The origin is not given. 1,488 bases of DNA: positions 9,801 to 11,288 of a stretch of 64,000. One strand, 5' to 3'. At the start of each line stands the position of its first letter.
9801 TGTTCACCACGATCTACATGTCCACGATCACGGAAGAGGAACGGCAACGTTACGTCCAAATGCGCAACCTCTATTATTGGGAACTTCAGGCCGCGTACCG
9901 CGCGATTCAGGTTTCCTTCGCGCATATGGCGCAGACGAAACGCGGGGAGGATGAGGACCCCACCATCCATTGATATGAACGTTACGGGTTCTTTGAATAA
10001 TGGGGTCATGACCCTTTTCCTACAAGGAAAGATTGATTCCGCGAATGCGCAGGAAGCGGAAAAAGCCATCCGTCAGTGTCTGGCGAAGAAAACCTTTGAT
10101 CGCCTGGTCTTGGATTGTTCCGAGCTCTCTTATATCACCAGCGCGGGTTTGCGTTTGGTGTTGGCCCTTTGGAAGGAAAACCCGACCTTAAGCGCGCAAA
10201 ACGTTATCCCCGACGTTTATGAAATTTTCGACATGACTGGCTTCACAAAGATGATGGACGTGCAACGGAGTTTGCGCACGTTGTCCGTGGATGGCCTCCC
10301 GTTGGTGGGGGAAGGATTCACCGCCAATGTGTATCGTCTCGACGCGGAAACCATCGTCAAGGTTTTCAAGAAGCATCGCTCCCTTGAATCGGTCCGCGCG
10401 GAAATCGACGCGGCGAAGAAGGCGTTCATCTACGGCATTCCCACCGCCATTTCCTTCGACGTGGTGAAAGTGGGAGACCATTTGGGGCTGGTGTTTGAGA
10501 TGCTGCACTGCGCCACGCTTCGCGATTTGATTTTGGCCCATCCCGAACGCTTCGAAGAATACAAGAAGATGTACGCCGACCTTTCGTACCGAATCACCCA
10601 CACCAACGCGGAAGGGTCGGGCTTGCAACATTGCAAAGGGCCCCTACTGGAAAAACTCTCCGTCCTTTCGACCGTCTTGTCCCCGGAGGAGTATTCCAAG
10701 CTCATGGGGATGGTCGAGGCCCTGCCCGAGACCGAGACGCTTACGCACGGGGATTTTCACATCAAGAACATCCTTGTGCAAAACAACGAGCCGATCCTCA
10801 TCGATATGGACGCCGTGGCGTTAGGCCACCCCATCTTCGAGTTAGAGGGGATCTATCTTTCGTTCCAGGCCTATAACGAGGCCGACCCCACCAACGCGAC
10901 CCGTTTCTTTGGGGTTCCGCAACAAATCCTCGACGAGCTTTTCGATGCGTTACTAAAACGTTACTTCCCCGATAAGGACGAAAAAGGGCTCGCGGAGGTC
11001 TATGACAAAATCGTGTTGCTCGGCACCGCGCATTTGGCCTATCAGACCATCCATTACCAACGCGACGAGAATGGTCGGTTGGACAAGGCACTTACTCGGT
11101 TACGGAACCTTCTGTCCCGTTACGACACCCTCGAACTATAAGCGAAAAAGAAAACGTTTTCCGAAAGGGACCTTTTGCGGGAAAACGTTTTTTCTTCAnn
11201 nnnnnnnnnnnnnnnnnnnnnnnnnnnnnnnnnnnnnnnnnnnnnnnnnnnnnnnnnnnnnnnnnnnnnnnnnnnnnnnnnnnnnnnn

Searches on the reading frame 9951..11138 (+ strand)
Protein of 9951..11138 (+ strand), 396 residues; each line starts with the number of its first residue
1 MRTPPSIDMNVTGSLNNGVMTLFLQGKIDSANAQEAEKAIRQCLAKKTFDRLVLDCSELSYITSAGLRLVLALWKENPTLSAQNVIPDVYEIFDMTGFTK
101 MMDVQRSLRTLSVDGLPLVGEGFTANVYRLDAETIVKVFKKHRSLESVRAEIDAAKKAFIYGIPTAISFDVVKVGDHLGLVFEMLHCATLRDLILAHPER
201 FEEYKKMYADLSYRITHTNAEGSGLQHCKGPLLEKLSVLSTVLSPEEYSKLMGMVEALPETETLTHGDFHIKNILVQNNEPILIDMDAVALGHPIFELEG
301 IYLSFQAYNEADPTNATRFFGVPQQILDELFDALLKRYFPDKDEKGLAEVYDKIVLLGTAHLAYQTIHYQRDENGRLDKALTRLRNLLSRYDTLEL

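Call 49: search_protein_families(library=pfam, proteins=[window:9951-11138:+], max_evalue=0.00001)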
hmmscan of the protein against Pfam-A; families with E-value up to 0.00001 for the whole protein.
window:9951-11138:+ (396 aa): 3 families
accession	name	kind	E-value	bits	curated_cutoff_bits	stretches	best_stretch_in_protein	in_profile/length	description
PF01740.26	STAS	-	2.3e-12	47.1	22.6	1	16-109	7-104/106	STAS domain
PF01636.29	APH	-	3.1e-10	40.7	23.2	1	119-308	5-214/239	Phosphotransferase enzyme family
PF13466.11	STAS_2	-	9.7e-07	29.3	29.2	1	24-98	3-79/80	STAS domain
